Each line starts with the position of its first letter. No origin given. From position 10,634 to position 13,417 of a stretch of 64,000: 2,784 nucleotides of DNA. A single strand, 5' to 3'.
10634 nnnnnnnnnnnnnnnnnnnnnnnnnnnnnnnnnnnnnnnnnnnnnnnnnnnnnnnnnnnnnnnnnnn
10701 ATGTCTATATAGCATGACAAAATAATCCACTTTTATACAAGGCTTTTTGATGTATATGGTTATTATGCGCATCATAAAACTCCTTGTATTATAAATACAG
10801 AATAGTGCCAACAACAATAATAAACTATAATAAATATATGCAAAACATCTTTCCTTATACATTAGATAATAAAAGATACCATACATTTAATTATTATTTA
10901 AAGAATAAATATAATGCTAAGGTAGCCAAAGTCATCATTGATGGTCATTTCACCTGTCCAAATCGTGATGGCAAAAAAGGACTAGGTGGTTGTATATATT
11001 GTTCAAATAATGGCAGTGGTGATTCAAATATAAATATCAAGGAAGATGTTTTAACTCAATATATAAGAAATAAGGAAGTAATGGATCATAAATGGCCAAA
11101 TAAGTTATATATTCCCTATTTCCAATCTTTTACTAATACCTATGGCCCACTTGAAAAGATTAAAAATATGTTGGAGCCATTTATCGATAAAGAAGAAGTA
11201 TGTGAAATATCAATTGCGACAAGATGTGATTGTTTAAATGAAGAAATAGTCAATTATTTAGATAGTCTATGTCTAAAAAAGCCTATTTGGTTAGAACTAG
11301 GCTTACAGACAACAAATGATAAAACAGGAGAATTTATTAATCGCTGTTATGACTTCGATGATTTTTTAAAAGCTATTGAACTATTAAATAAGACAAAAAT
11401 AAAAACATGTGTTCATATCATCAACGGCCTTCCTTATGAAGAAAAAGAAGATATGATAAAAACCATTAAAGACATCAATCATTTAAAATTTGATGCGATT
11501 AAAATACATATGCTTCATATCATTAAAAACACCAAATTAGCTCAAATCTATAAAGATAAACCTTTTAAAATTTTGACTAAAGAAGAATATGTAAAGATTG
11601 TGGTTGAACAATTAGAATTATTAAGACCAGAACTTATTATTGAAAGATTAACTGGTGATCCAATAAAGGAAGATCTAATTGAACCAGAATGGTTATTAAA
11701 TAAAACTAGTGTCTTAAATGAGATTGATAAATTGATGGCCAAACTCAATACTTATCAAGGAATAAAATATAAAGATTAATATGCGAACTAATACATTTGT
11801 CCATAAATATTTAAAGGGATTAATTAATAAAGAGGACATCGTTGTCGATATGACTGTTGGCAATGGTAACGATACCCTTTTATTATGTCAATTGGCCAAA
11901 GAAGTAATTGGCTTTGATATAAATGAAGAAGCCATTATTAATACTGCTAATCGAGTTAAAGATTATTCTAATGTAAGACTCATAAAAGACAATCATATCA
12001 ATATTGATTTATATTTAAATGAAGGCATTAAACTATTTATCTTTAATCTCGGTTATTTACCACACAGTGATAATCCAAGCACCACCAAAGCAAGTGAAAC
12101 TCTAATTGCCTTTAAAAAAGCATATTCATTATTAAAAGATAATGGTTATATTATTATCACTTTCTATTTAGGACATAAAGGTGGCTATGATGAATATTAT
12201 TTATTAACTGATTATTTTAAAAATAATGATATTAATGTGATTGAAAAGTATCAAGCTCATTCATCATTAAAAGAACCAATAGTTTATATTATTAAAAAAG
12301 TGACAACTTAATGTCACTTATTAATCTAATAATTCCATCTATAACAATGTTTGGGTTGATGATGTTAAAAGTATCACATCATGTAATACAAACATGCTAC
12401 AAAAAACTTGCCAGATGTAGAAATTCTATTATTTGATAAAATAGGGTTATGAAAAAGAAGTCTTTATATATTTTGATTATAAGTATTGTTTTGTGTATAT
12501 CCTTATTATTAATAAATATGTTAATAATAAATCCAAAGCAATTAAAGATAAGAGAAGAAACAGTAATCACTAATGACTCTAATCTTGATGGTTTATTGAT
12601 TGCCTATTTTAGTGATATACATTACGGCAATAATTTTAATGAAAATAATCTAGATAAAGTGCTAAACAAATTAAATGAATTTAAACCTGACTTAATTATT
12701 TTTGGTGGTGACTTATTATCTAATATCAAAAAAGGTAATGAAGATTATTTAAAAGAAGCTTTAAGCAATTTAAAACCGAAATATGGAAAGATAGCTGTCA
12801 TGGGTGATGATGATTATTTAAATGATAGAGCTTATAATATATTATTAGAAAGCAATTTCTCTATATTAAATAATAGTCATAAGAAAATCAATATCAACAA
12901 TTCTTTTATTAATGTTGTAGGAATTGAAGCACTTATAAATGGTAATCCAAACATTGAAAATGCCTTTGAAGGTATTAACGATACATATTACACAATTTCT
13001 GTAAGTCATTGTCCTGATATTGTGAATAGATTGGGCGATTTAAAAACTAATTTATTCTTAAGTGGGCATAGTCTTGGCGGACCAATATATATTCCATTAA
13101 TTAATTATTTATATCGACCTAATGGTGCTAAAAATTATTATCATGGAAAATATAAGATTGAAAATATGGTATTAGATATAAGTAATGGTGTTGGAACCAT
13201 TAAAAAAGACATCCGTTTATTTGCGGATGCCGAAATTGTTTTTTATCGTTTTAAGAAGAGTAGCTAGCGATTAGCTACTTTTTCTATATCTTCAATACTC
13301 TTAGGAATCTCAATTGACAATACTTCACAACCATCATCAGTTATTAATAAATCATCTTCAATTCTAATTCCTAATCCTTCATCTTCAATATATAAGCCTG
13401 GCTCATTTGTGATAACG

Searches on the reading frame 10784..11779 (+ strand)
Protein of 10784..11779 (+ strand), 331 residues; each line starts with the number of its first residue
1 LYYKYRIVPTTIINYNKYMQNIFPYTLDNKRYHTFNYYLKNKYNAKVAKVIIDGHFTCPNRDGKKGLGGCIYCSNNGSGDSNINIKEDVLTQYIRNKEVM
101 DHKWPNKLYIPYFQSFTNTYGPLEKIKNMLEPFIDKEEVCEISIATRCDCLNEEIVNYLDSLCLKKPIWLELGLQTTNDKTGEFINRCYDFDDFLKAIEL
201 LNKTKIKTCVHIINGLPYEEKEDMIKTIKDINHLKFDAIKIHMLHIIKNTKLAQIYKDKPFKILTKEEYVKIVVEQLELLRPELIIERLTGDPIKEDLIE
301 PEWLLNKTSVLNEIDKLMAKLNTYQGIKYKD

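Call 16: search_protein_families(library=pfam, proteins=[window:10784-11779:+], max_evalue=0.001)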
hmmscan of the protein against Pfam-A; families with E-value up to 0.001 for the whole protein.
window:10784-11779:+ (331 aa): 2 families
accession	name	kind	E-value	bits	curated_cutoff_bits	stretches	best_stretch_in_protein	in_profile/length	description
PF16199.10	Radical_SAM_C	-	2.5e-26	92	31.9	1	237-319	2-84/85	Radical_SAM C-terminal domain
PF04055.27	Radical_SAM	-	2.4e-13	51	29.5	1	69-231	10-166/166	Radical SAM superfamily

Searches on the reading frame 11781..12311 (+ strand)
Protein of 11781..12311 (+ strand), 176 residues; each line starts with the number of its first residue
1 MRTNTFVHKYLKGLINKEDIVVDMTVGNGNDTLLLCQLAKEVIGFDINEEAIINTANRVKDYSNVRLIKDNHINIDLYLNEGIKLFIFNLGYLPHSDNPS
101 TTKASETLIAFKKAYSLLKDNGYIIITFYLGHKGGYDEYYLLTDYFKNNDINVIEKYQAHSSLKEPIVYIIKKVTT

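Call 16: search_protein_families(library=pfam, proteins=[window:11781-12311:+], max_evalue=0.001)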
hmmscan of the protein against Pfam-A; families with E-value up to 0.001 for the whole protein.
window:11781-12311:+ (176 aa): 4 families
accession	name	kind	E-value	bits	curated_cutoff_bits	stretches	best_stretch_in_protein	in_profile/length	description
PF06962.18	rRNA_methylase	-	3.4e-31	108.4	22.7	1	42-171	1-136/137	Putative rRNA methylase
PF13847.12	Methyltransf_31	-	4.8e-07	30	27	1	16-127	2-110/145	Methyltransferase domain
PF13649.12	Methyltransf_25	-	2.9e-05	25.1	27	1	21-103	1-84/97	Methyltransferase domain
PF01555.25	N6_N4_Mtase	-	0.00092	19.7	26.7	0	7-52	171-216/221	DNA methylase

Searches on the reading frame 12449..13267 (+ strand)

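Call 16: search_protein_families(library=pfam, proteins=[window:12449-13267:+], max_evalue=0.001)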
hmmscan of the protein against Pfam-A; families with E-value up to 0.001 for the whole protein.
window:12449-13267:+ (272 aa): 1 family
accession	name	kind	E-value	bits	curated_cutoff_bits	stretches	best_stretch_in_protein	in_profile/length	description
PF00149.33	Metallophos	-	1.3e-06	29.4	21.5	1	51-175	3-116/191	Calcineurin-like phosphoesterase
